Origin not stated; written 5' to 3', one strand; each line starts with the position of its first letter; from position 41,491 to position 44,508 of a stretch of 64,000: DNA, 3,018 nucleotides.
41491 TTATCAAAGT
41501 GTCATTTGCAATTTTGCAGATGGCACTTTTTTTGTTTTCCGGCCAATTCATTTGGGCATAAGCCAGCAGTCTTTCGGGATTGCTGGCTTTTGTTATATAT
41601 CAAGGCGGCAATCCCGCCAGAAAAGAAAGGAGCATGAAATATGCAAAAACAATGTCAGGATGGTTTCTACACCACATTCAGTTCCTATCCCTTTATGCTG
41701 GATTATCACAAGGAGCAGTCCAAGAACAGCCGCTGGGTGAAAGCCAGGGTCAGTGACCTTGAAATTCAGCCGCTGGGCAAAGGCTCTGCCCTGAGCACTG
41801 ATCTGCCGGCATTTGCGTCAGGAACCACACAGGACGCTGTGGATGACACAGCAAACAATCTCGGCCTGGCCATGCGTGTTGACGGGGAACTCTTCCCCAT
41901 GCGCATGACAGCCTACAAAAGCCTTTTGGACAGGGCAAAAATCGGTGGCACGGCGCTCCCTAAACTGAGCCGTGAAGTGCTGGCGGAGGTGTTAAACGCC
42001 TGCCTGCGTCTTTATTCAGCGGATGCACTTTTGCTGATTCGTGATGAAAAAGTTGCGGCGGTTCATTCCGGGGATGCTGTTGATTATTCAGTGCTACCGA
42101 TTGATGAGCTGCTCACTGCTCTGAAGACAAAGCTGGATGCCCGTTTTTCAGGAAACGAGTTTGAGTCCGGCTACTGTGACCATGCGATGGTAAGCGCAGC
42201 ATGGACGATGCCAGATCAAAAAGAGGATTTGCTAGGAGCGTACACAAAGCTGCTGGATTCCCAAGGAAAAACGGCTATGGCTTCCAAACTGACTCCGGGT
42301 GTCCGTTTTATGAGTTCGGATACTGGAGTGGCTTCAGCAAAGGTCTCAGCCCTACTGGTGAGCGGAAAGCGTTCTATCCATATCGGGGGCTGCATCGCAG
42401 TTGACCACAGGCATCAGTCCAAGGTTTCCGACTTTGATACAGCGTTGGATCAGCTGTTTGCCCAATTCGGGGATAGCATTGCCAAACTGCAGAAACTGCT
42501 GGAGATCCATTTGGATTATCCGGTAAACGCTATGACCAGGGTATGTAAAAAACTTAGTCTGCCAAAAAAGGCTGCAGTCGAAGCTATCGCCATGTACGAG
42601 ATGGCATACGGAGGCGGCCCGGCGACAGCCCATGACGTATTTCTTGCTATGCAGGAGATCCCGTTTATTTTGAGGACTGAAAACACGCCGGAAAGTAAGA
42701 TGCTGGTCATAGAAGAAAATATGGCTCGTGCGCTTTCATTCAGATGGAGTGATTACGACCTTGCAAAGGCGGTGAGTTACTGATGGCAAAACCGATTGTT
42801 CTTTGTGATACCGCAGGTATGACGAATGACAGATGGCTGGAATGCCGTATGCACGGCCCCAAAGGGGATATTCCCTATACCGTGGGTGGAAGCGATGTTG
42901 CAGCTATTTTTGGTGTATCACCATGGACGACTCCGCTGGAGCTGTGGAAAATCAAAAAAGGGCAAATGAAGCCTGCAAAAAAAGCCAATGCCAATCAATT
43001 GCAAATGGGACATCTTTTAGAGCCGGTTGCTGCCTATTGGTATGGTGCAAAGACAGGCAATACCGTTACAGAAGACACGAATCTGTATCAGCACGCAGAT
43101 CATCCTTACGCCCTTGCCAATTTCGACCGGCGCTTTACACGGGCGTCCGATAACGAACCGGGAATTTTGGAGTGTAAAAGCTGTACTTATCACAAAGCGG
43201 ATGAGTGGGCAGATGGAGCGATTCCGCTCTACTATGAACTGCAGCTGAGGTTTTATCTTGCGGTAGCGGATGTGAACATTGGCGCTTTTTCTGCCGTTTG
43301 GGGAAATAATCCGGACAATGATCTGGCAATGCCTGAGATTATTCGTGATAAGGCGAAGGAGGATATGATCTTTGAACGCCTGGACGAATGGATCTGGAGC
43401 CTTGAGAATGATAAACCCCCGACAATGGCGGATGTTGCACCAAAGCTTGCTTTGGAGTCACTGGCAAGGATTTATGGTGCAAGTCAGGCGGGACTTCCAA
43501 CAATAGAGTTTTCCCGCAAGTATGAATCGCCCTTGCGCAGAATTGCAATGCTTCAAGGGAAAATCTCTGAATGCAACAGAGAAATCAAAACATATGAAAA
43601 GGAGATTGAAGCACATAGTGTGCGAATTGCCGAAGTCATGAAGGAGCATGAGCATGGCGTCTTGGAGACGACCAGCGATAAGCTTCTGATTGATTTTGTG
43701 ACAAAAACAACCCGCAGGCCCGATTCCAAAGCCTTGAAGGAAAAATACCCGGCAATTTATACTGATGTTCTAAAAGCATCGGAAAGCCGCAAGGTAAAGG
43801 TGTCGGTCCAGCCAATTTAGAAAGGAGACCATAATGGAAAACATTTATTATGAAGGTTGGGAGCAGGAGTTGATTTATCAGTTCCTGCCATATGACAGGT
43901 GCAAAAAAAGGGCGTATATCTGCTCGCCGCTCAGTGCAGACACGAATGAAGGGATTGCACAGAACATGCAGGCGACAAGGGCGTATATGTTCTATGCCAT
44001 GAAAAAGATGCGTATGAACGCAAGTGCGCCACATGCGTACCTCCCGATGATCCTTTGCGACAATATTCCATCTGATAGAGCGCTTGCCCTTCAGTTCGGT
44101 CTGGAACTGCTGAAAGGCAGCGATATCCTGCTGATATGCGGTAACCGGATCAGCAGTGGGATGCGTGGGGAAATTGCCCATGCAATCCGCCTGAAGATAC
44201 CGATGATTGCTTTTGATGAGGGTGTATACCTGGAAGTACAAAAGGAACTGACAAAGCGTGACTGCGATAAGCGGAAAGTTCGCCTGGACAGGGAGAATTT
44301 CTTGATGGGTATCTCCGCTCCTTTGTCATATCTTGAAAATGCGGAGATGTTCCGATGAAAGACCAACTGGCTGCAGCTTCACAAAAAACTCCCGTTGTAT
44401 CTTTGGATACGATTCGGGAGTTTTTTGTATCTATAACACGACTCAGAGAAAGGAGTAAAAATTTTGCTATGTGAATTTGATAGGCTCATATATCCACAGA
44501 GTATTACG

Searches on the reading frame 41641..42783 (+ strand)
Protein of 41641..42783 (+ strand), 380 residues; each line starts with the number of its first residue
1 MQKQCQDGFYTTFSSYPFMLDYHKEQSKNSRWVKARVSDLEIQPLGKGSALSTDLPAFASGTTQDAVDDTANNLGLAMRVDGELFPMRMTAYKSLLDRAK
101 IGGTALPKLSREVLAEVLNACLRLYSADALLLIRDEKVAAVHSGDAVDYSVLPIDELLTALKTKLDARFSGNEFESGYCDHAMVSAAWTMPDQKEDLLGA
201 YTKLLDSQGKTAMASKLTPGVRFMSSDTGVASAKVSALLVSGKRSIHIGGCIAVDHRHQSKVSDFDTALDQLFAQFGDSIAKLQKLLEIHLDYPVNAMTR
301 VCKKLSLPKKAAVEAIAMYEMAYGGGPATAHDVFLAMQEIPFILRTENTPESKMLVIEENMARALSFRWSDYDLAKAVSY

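Call 15: search_protein_families(library=pfam, proteins=[window:41641-42783:+], max_evalue=0.01)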
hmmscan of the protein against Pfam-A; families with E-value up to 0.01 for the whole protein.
window:41641-42783:+ (380 aa): 0 families

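Call 16: search_protein_families(library=phrogs, proteins=[window:41641-42783:+], max_evalue=0.001)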
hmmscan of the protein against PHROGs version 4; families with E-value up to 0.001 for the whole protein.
window:41641-42783:+ (380 aa): 0 families

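Call 36: find_related_loci(query=window:41641-42783:+, collection=viral_contigs, flank=2500)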
Query window:41641-42783:+ (380 aa) in viral_contigs; peptide patterns used: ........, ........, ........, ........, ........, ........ (x = any residue, [..] = any of these).
7 stretches matched a pattern; 7 encode a relative of the query (tblastn E <= 1e-3); 7 distinct loci.
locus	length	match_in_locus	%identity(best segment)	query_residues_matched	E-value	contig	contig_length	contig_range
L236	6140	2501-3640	79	1-380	0e+0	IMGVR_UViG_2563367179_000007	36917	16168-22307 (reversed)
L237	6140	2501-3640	79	1-380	0e+0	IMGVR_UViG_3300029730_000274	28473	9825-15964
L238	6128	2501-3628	68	5-380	2e-179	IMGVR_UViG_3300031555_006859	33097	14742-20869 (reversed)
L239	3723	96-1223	68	5-380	0e+0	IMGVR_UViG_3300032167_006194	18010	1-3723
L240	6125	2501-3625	68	5-380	3e-176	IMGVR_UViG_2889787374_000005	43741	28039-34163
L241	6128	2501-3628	64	5-380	1e-167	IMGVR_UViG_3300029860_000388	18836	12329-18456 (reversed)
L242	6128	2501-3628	63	5-380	8e-166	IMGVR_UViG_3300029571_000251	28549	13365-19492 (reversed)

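Call 46: search_protein_families(library=pfam, proteins=[window:41641-42783:+], max_evalue=1)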
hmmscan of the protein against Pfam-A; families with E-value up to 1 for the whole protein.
window:41641-42783:+ (380 aa): 1 family
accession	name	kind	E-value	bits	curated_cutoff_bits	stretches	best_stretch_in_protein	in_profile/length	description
PF16576.10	HlyD_D23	-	0.29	10.8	30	0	243-303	3-65/214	Barrel-sandwich domain of CusB or HlyD membrane-fusion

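Call 52: find_related_loci(query=A5, collection=metagenome_contigs, flank=1500)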
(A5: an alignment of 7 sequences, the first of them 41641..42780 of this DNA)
Query A5 (380 aa) in metagenome_contigs; peptide patterns used: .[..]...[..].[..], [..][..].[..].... (x = any residue, [..] = any of these).
598 stretches matched a pattern (row limit reached: there are more); 302 encode a relative of the query (tblastn E <= 1e-3); the best 80 are kept; 80 distinct loci.
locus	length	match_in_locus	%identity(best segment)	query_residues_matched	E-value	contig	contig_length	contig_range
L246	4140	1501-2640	100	1-380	0e+0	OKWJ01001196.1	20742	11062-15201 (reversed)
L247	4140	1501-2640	99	1-380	0e+0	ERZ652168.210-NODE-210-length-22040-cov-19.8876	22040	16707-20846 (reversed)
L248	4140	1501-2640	91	1-380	0e+0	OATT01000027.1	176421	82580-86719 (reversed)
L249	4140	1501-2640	91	1-380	0e+0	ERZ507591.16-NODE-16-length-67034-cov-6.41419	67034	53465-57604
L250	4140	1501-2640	91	1-380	0e+0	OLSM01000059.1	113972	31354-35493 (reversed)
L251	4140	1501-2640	80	1-380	0e+0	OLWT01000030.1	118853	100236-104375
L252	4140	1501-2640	80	1-380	0e+0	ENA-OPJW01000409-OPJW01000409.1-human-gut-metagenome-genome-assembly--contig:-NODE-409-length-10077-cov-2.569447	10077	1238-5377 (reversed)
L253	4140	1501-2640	80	1-380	0e+0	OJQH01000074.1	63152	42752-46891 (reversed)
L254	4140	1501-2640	80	1-380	0e+0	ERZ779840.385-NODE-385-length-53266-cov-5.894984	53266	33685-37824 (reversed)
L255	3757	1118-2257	80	1-380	0e+0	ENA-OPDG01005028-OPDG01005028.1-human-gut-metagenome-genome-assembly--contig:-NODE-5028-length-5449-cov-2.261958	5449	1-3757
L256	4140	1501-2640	80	1-380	0e+0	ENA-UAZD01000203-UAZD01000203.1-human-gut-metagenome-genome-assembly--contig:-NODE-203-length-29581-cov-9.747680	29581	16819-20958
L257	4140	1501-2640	80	1-380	0e+0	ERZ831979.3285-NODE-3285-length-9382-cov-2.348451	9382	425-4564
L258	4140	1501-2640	80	1-380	0e+0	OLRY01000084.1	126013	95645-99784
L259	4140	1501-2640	80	1-380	0e+0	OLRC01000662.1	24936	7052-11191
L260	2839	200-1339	80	1-380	0e+0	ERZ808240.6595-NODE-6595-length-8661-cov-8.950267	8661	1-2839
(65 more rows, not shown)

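Call 62: search_protein_families(library=phrogs, proteins=[window:41641-42783:+], max_evalue=0.01)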
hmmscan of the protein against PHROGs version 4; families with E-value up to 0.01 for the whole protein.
window:41641-42783:+ (380 aa): 0 families

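Call 63: search_solved_structures(query=A5, max_evalue=1)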
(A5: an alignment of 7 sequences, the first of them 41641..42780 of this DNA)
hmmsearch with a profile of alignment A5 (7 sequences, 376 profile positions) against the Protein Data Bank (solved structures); distinct sequences matched with E-value up to 1: 0.

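Call 64: search_protein_families(library=ncbifam, proteins=[window:41641-42783:+], max_evalue=0.01)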
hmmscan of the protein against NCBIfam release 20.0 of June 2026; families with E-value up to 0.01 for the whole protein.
window:41641-42783:+ (380 aa): 0 families

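Call 67: find_homologous_proteins(query=window:41641-42780:+, max_evalue=0.001)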
Query window:41641-42780:+ (380 aa): 1668 proteins with E <= 0.001 among 8000 candidates; the best 120 are listed.
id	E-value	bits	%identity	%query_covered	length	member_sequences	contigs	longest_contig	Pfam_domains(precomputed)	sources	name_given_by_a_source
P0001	4.5e-238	807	99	97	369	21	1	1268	-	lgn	-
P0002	3.2e-236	801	94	100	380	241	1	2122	-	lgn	-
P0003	4.0e-233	791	94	100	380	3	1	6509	-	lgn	-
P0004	1.2e-230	783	92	100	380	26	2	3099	-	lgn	-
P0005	1.5e-221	753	89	100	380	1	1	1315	-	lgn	-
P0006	1.6e-214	729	83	99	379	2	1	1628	-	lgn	-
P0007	5.4e-214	728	86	100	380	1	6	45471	-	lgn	-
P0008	7.3e-214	727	85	100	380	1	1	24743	-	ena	-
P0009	1.0e-213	727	85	100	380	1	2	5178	-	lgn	-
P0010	1.1e-212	723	85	100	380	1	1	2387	-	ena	-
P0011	1.2e-212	723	85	100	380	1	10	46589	-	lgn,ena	-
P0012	1.5e-212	723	84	100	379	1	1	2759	-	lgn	-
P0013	5.3e-212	721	84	100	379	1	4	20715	-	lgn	-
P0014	4.7e-211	718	84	100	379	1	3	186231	-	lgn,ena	-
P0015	7.6e-211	717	84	100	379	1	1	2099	-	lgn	-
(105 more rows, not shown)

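Call 73: predict_structure(alignment_id=A7)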
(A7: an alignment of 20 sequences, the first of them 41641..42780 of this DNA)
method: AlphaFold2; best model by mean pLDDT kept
length: 380 residues; sequences in the alignment: 20
mean_pLDDT: 68.6   pTM: 0.56
mean pLDDT of the five models: 68.6, 67.8, 64.8, 63.1, 43.9
residues with pLDDT >= 90: 28; 70-90: 156; 50-70: 141; < 50: 55
segments of 3 or more residues with pLDDT < 50: 1-8, 241-245, 248-250, 283-294, 324-328, 366-380
pLDDT, mean of each block of 10 residues (from residue 1): 40 85 77 85 87 90 88 88 86 74 61 89 82 82 60 75 85 82 76 75 62 70 65 53 47 53 70 60 45 55 69 63 48 60 67 65 52 38
secondary structure, 60 per line:
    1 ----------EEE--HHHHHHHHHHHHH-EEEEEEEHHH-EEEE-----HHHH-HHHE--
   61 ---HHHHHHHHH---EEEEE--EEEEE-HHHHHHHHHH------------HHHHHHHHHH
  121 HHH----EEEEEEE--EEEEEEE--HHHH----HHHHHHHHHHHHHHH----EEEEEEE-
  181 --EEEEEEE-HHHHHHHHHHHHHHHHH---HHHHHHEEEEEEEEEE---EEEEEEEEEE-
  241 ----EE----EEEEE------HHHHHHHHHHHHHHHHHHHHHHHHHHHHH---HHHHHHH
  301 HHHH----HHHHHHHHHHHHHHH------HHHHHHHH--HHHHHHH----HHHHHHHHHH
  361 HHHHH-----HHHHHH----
elements in order: E11-13 H16-28 E30-36 E41-44 H50-53 H64-72 E76-80 E83-87 H89-98 H111-123 E128-134 E137-143 H146-149 H154-168 E173-179 E183-189 H191-207 H211-216 E217-226 E230-239 E251-255 H262-290 H294-304 H309-323 H330-337 H340-346 H351-365 H371-376

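Call 76: fold_search(model_id=the predicted structure, library=pdb)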
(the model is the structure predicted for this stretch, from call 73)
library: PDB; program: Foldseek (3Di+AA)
matches with E <= 10: 403; with E <= 0.001: 0
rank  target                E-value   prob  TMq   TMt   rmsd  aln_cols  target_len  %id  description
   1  7ng9_A                2.8e-02  0.20  0.10  0.09  29.0       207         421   18  Trimeric efflux pump Klebsiella TolC (released 2021-06-30)
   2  2vdd_A                3.0e-02  0.08  0.10  0.10  36.9       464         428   10  Crystal Structure of the Open State of TolC Outer Membrane Component of Mutlidrug Efflux Pumps (released 2008-04-22)
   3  9tg4_A                3.7e-02  0.25  0.11  0.10  29.0       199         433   16  Structure of the YbjP lipoprotein bound to the AcrABZ-TolC efflux pump (released 2026-04-08)
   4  5b4h                  6.0e-02  0.38  0.18  0.25  17.5       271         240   12  Crystal structure of I86D mutant of phycocyanobilin:ferredoxin oxidoreductase in complex with biliverdin (data 1) (released 2017-03-15)
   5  4eod                  8.2e-02  0.35  0.17  0.25  17.5       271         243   12  Crystal structure of H74E synechocystis sp. pcya sp. PCYA (released 2012-08-29)
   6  7yk9                  8.7e-02  0.30  0.17  0.25  17.5       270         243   11  Neutron Structure of PcyA I86D Mutant Complexed with Biliverdin at Room Temperature (released 2023-01-25)
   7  3lk2_A                1.1e-01  0.66  0.20  0.26  11.2       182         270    6  Crystal structure of CapZ bound to the uncapping motif from CARMIL (released 2010-04-07)
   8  9a2x_MODEL_1_A        1.1e-01  0.14  0.11  0.09  29.8       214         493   15  Model of E. coli TolC by in-cell photo-crosslinking MS and deep learning (released 2023-02-24)
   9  4r5g_B                1.3e-01  0.16  0.12  0.18  14.1       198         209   13  Crystal structure of the DnaK C-terminus with the inhibitor PET-16 (released 2014-09-10)
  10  4qcd                  1.3e-01  0.28  0.17  0.25  17.6       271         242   12  Neutron crystal structure of phycocyanobilin:ferredoxin oxidoreductase in complex with biliverdin IXalpha at room temper (released 2015-04-29)
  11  4r5l_B                1.4e-01  0.14  0.12  0.16  14.3       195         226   13  Crystal structure of the DnaK C-terminus (Dnak-SBD-C) (released 2014-09-10)
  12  2d1e                  1.5e-01  0.23  0.18  0.25  17.6       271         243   12  Crystal structure of PcyA-biliverdin complex (released 2006-01-24)
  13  4eoc                  1.7e-01  0.23  0.18  0.25  17.3       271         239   11  Crystal structure of h74q Synechocystis sp. PCYA (released 2012-08-29)
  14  4r5l_C                1.7e-01  0.15  0.12  0.18  13.9       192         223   12  Crystal structure of the DnaK C-terminus (Dnak-SBD-C) (released 2014-09-10)
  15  6zhi_B                1.8e-01  0.15  0.11  0.16  15.1       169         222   12  Structure of the Plasmodium falciparum Hsp70-x substrate binding domain in complex with hydrophobic peptide (released 2020-09-09)
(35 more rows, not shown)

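Call 77: fold_search(model_id=the predicted structure, library=viral)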
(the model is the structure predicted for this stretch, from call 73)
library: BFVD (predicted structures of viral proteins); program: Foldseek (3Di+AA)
matches with E <= 10: 542; with E <= 0.001: 12
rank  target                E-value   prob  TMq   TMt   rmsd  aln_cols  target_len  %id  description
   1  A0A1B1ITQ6            6.9e-11  1.00  0.51  0.47  12.7       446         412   13  (no name in the UniProt tables at hand)
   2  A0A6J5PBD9            3.0e-09  1.00  0.51  0.56  12.2       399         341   12  DUF932 domain-containing protein [uncultured Caudovirales phage]
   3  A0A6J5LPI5            6.2e-09  1.00  0.48  0.48  12.2       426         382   14  DUF932 domain-containing protein [uncultured Caudovirales phage]
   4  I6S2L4                1.4e-08  1.00  0.43  0.45  11.3       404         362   10  (no name in the UniProt tables at hand)
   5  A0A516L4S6            1.4e-08  1.00  0.32  0.29  15.6       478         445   12  (no name in the UniProt tables at hand)
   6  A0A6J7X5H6            1.8e-08  1.00  0.36  0.40  12.2       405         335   13  DUF932 domain-containing protein [uncultured Caudovirales phage]
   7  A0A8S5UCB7            5.6e-05  1.00  0.35  0.42  12.6       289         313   12  Uncharacterized protein [Siphoviridae sp. ctgN495]
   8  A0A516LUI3            1.5e-04  1.00  0.30  0.40  12.0       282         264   12  (no name in the UniProt tables at hand)
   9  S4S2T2                5.8e-04  1.00  0.31  0.40  13.0       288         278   10  (no name in the UniProt tables at hand)
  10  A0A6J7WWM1            8.4e-04  1.00  0.27  0.39  12.6       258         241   11  DUF932 domain-containing protein [uncultured Caudovirales phage]
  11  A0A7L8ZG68            9.9e-04  0.99  0.26  0.29  17.2       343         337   12  (no name in the UniProt tables at hand)
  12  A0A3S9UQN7            9.9e-04  0.99  0.33  0.25  15.6       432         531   11  Uncharacterized protein [Mycobacterium phage DrLupo]
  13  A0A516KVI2            1.2e-03  1.00  0.33  0.41  10.8       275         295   10  (no name in the UniProt tables at hand)
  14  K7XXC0                1.2e-03  1.00  0.29  0.31  13.5       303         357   10  (no name in the UniProt tables at hand)
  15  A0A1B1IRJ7            1.2e-03  0.99  0.28  0.29  12.3       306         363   12  (no name in the UniProt tables at hand)
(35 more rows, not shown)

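Call 88: search_dna_similar(query=window:41641-42780:+, collection=plasmids, mode=protein, max_evalue=0.00001, max_rows=15)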
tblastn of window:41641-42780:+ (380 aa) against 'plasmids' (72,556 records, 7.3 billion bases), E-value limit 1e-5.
Records with a match: 1; places in all: 1; records where one place covers at least 80% of the query: 0.
Best place of each record, by identity: <60% 1.
By first word of the organism name: Alkaliphilus 1.
By predicted mobility (MOB-suite, as given by PLSDB): non-mobilizable 1.
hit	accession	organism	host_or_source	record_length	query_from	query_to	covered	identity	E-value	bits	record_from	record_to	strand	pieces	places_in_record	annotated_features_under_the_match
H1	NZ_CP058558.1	Alkaliphilus sp. B6464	-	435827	64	310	65%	25.7%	1e-14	84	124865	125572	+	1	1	hypothetical protein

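Call 89: search_dna_similar(query=window:41641-42780:+, collection=phages, mode=protein, max_evalue=0.00001, max_rows=15)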
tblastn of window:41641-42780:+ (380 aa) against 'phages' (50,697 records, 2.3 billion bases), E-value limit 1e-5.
Records with a match: 3; places in all: 3; records where one place covers at least 80% of the query: 1.
Best place of each record, by identity: 80-90% 1; <60% 2.
By first word of the organism name: Bacteriophage 3.
By host as written in the record: - 3.
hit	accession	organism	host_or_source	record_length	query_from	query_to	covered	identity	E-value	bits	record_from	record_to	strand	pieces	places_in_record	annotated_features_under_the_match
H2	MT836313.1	Bacteriophage sp.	human fecal samples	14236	7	378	98%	32.4%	6e-57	206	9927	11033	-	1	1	record has no annotation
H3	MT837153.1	Bacteriophage sp.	human fecal samples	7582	243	380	36%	80.4%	1e-70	245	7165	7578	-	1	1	record has no annotation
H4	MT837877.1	Bacteriophage sp.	human fecal samples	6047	86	373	76%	33.8%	8e-53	194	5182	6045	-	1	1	record has no annotation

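Call 90: get_annotated_region(hit=H2, flank=3000)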
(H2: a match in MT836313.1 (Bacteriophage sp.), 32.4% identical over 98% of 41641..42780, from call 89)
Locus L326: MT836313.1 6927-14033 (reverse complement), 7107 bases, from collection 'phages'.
description: UNVERIFIED: Bacteriophage sp. clone scaffold_1899 genomic sequence.
organism: Bacteriophage sp. (NCBI taxid 38018)
taxonomy: Viruses
host: -; source: human fecal samples; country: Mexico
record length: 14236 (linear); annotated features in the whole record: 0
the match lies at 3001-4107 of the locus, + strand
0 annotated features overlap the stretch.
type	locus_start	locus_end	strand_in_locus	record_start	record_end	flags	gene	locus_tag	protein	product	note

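Call 91: get_annotated_region(hit=H1, flank=4000)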
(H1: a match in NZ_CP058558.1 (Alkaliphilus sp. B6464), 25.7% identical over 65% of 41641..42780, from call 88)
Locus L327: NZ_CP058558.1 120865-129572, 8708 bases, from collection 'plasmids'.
description: Alkaliphilus sp. B6464 plasmid pB6464, complete sequence
organism: Alkaliphilus sp. B6464 (NCBI taxid 2731219)
taxonomy: Bacteria; Bacillota; Clostridia; Peptostreptococcales; Natronincolaceae; Alkaliphilus; Alkaliphilus sp. B6464
host: -; source: -; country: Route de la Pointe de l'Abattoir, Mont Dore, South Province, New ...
typing (MOB-suite, as given by PLSDB): non-mobilizable
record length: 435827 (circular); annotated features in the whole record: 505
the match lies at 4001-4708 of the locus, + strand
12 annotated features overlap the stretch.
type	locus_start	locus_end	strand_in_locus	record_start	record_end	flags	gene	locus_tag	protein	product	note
CDS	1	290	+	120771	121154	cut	-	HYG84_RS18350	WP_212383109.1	helix-turn-helix transcriptional regulator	-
CDS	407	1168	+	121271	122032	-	-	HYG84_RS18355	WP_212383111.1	metallophosphoesterase family protein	-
CDS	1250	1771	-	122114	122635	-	-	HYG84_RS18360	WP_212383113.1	DUF5698 domain-containing protein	-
CDS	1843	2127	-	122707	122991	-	-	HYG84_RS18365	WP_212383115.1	hypothetical protein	-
CDS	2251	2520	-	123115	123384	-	-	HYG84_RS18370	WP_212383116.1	hypothetical protein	-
CDS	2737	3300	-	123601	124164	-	-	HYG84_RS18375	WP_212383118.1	RNA 2'-phosphotransferase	-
CDS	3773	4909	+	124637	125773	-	-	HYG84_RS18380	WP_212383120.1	hypothetical protein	-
CDS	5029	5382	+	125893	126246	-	-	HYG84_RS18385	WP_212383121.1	hypothetical protein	-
CDS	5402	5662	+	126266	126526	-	-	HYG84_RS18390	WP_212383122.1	hypothetical protein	-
CDS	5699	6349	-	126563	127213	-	-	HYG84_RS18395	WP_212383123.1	hypothetical protein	-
CDS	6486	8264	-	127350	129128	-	recJ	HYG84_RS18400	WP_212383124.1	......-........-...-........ exonuclease RecJ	GO:0006310 - DNA recombination [Evidence IEA]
CDS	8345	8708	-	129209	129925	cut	-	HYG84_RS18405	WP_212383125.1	hypothetical protein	-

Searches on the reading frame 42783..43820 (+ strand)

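Call 15: search_protein_families(library=pfam, proteins=[window:42783-43820:+], max_evalue=0.01)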
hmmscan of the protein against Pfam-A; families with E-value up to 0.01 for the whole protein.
window:42783-43820:+ (345 aa): 1 family
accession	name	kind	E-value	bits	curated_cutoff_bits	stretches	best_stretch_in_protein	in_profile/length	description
PF09588.16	YqaJ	-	6.8e-30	104.8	22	1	18-164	2-149/150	YqaJ-like viral recombinase domain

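Call 62: search_protein_families(library=phrogs, proteins=[window:42783-43820:+], max_evalue=0.01)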
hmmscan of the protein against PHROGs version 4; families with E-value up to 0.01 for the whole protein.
window:42783-43820:+ (345 aa): 4 families
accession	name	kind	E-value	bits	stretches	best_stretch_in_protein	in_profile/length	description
phrog_434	-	DNA, RNA and nucleotide metabolism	4.2e-55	188.4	1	10-341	52-362/372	RecE-like recombination exonuclease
phrog_6244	-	unknown function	4e-10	41.2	1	260-342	23-105/107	-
phrog_149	-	DNA, RNA and nucleotide metabolism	0.0069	15.7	0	63-208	650-794/1242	exonuclease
phrog_1956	-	unknown function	0.0079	17.3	0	279-340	32-90/93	-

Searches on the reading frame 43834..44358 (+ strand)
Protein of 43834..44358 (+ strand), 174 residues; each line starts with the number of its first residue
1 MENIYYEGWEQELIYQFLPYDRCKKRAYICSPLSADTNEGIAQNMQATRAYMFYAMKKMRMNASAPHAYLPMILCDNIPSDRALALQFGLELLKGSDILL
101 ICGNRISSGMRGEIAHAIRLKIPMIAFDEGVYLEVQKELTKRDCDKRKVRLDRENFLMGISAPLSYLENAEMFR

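Call 15: search_protein_families(library=pfam, proteins=[window:43834-44358:+], max_evalue=0.01)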
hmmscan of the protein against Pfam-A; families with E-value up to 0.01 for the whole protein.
window:43834-44358:+ (174 aa): 1 family
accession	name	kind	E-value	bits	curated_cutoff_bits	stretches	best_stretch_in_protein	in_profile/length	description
PF24963.1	DUF7768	-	4.4e-23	81.9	26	1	26-125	2-96/98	Domain of unknown function (DUF7768)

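Call 62: search_protein_families(library=phrogs, proteins=[window:43834-44358:+], max_evalue=0.01)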
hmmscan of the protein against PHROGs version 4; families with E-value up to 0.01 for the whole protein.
window:43834-44358:+ (174 aa): 1 family
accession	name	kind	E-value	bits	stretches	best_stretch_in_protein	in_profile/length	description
phrog_355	-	DNA, RNA and nucleotide metabolism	5.1e-15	56.6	1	24-133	74-178/249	nucleoside 2-deoxyribosyltransferase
